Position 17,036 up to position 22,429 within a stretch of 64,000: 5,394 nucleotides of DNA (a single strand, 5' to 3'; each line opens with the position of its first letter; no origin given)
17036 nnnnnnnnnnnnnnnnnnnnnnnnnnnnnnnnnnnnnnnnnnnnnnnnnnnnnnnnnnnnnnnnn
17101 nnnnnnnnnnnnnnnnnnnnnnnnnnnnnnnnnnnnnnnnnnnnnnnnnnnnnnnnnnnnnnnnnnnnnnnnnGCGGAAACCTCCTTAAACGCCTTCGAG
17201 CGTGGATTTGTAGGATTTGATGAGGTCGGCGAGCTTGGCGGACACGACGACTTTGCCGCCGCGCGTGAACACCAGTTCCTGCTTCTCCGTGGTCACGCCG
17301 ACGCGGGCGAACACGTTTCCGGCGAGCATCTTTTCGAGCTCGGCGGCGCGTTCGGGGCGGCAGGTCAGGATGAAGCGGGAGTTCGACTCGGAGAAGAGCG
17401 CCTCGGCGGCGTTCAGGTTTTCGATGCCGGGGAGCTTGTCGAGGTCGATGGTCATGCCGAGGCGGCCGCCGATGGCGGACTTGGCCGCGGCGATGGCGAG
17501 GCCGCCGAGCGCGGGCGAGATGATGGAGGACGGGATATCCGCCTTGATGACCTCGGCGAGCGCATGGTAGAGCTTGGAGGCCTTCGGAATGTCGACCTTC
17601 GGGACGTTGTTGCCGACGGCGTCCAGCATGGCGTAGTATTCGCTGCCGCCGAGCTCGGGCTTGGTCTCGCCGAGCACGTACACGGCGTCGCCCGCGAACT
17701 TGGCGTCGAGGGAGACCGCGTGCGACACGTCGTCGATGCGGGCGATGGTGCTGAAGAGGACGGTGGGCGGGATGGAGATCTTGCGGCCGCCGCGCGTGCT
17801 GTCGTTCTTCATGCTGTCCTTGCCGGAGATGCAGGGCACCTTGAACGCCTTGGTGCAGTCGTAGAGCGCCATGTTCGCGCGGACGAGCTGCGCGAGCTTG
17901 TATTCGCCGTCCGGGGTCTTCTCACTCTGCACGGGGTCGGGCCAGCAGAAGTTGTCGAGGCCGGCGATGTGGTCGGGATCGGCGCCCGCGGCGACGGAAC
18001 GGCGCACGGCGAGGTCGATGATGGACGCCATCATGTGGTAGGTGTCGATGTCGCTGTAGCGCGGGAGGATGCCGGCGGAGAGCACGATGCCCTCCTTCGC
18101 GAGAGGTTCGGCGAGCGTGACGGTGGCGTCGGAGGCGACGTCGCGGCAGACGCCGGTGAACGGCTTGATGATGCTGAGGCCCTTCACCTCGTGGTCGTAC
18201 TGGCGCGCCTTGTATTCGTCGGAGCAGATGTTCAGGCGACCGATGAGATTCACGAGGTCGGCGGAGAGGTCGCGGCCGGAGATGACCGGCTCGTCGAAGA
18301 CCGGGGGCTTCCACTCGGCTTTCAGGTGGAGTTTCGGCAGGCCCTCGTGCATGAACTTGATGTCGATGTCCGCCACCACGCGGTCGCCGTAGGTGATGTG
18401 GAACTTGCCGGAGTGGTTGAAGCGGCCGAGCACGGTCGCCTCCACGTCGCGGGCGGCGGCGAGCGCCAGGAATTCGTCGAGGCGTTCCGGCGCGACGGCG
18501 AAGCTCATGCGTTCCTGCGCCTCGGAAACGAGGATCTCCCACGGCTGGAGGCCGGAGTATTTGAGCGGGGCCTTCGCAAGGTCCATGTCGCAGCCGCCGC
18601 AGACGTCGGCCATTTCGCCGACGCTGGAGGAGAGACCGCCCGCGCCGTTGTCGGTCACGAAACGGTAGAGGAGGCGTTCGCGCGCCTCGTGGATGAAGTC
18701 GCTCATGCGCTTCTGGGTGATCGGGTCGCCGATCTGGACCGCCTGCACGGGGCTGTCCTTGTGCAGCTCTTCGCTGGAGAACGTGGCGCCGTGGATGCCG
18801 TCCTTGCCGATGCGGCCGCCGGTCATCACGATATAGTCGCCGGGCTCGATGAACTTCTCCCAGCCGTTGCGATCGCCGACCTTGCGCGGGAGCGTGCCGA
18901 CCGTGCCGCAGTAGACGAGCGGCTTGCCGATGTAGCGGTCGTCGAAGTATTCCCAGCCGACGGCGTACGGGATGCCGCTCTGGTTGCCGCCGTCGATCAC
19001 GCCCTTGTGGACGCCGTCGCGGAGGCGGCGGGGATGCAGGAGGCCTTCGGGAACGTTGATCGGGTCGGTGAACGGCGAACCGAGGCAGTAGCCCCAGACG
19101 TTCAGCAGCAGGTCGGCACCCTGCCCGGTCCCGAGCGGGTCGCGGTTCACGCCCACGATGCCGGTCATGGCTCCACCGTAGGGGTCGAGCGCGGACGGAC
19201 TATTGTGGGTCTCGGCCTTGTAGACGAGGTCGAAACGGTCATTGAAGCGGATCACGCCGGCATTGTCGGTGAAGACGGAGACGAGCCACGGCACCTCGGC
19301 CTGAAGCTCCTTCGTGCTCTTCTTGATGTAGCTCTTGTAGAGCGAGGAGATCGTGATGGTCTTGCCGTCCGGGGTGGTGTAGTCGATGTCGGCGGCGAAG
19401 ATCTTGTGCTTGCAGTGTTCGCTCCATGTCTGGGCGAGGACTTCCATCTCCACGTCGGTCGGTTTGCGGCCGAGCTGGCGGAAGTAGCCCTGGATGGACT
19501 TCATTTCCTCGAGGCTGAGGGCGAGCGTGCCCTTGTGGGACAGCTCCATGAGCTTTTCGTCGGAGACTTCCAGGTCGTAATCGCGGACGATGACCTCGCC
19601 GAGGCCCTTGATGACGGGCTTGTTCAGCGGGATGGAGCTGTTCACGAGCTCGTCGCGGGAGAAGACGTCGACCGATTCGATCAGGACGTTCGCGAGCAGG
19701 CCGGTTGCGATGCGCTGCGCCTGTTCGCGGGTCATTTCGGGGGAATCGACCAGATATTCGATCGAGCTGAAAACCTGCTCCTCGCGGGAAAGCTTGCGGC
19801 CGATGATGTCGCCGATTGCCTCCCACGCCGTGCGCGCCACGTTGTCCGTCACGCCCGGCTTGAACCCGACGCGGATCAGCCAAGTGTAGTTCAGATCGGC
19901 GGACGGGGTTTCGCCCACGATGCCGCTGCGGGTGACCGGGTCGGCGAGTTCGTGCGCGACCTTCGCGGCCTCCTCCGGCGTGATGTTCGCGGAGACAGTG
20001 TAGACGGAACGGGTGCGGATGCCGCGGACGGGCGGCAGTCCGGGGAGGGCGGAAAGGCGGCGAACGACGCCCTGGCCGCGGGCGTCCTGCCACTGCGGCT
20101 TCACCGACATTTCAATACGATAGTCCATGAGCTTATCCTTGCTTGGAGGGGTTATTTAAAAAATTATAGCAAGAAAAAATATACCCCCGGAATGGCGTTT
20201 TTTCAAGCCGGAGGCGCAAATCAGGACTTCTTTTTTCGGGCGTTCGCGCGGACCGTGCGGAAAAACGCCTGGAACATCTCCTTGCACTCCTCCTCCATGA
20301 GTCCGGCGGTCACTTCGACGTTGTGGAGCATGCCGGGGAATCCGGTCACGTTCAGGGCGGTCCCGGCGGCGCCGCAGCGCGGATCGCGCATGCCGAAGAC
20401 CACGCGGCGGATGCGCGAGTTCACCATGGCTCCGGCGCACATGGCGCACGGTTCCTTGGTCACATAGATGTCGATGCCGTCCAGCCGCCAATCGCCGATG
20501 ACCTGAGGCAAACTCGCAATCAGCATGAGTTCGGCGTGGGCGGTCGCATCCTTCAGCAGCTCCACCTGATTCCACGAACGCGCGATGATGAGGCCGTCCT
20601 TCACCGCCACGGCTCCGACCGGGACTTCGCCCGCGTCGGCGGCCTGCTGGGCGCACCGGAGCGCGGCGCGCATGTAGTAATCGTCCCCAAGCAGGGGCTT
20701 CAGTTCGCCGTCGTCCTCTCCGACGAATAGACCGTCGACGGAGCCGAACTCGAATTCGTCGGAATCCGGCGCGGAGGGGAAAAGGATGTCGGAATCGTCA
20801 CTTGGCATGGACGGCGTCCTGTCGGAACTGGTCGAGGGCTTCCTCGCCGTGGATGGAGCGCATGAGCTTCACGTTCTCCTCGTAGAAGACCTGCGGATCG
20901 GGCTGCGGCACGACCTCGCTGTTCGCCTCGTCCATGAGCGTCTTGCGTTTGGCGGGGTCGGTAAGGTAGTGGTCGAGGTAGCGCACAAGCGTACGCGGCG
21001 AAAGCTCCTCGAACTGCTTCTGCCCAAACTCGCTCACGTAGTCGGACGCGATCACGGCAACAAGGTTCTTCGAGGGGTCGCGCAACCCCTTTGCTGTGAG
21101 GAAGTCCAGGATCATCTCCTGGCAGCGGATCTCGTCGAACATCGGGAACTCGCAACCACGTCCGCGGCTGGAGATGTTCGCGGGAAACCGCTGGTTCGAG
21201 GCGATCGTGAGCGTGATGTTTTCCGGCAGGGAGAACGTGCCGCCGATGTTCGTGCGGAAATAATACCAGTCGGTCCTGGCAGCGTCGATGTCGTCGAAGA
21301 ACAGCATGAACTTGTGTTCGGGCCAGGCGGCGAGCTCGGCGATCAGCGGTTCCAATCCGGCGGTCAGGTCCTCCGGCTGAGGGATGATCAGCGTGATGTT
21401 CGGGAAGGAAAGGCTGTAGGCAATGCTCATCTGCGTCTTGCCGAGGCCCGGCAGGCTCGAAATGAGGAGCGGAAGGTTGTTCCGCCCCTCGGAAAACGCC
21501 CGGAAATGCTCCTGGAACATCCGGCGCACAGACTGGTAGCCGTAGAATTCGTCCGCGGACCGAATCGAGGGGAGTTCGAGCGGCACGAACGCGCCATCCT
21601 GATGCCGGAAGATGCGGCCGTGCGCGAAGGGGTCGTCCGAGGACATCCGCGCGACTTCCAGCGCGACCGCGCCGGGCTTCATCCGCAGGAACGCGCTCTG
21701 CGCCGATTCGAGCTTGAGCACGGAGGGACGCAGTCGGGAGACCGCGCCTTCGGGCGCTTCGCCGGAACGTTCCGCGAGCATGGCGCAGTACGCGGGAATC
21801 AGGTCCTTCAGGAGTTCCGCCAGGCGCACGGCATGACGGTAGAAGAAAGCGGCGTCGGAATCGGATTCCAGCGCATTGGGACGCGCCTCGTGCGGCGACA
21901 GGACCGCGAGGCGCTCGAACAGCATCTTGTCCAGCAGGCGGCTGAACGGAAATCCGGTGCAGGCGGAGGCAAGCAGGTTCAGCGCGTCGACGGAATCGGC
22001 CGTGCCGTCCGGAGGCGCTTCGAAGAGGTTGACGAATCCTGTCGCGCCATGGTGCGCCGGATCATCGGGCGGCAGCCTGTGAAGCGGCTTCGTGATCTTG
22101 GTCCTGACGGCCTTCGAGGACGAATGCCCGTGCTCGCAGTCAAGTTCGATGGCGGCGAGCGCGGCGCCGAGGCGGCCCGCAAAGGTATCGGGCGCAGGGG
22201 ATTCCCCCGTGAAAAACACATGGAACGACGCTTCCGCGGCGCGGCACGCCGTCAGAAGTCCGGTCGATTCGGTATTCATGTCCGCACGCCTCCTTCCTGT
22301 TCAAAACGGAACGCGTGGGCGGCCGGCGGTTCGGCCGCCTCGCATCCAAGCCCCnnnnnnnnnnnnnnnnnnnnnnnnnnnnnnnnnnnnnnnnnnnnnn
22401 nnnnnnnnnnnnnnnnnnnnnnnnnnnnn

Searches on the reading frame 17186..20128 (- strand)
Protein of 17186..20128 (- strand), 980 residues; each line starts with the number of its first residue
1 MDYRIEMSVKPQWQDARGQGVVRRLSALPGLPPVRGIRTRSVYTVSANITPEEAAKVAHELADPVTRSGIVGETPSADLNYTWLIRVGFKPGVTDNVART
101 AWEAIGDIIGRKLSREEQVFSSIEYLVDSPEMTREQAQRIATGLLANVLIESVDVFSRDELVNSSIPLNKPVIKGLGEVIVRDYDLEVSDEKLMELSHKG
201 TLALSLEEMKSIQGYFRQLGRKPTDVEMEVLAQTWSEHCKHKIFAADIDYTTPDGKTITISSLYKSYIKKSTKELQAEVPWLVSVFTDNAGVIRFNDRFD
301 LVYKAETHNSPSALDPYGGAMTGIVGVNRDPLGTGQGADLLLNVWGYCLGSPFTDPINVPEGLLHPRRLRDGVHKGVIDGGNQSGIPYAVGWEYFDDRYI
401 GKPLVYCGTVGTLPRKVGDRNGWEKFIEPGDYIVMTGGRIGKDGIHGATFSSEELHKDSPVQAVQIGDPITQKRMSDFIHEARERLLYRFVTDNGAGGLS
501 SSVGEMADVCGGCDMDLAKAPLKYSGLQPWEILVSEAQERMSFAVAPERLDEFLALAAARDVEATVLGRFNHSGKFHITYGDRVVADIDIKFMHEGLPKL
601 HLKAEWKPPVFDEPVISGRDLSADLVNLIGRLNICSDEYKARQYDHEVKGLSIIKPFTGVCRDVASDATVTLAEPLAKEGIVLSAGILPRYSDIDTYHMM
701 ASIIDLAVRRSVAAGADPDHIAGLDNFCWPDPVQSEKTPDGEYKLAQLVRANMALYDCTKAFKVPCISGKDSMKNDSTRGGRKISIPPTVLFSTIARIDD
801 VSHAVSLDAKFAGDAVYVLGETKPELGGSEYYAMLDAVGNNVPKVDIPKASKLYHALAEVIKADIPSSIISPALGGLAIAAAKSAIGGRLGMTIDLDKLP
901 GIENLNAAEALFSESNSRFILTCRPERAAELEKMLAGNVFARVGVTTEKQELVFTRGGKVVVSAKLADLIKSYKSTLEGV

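Call 34: search_protein_families(library=pfam, proteins=[window:17186-20128:-])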
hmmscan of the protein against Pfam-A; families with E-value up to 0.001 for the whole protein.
window:17186-20128:- (980 aa): 4 families
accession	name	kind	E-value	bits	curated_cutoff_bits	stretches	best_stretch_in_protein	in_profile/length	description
PF02769.27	AIRS_C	-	6.9e-40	137.2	23.1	2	428-579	1-154/156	AIR synthase related protein, C-terminal domain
PF18072.6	FGAR-AT_linker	-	2.9e-20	73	26.6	1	193-242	1-50/50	Formylglycinamide ribonucleotide amidotransferase linker domain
PF00586.29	AIRS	-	1.1e-11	45.6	24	1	288-412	2-111/112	AIR synthase related protein, N-terminal domain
PF02700.19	PurS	-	1.9e-06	28.4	22.2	0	85-155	4-75/77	Phosphoribosylformylglycinamidine (FGAM) synthase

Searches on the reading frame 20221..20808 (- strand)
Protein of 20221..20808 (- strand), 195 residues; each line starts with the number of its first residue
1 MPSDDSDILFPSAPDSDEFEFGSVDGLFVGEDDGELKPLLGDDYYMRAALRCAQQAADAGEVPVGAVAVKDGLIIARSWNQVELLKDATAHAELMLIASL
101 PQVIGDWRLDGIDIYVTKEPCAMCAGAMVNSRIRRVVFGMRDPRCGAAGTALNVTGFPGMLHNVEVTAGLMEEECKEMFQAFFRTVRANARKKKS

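Call 34: search_protein_families(library=pfam, proteins=[window:20221-20808:-])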
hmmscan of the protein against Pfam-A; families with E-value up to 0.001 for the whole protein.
window:20221-20808:- (195 aa): 4 families
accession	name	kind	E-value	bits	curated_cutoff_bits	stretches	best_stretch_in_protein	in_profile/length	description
PF14437.12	MafB19-deam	-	2.6e-35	121.8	27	1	43-187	4-142/142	MafB19-like deaminase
PF00383.29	dCMP_cyt_deam_1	-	8.5e-26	90.3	25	1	42-140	4-102/102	Cytidine and deoxycytidylate deaminase zinc-binding region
PF14439.12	Bd3614-deam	-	7.9e-06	26.3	38.5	1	70-156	17-106/113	Bd3614-like deaminase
PF08210.17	APOBEC_N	-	0.00043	20.8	25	1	83-130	38-87/170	APOBEC-like N-terminal domain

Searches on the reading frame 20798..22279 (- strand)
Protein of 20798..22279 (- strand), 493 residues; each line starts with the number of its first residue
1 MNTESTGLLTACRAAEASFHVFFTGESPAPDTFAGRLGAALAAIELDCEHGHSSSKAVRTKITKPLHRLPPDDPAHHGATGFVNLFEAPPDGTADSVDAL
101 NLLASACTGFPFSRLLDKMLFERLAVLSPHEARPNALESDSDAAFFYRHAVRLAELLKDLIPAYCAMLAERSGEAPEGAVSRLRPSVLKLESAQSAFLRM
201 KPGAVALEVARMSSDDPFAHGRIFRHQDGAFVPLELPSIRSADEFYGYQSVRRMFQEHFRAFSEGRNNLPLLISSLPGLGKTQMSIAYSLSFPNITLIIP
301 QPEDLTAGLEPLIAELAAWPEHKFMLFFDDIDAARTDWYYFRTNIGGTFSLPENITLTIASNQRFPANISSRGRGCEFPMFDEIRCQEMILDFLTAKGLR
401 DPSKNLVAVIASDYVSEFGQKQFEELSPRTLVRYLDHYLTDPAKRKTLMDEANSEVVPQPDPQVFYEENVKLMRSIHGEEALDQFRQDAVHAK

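Call 34: search_protein_families(library=pfam, proteins=[window:20798-22279:-])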
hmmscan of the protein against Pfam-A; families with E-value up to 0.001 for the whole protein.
window:20798-22279:- (493 aa): 1 family
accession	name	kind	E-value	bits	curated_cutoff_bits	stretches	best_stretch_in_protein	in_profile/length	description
PF05673.19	DUF815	-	7.5e-06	25.7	23.8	1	226-364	11-152/249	Protein of unknown function (DUF815)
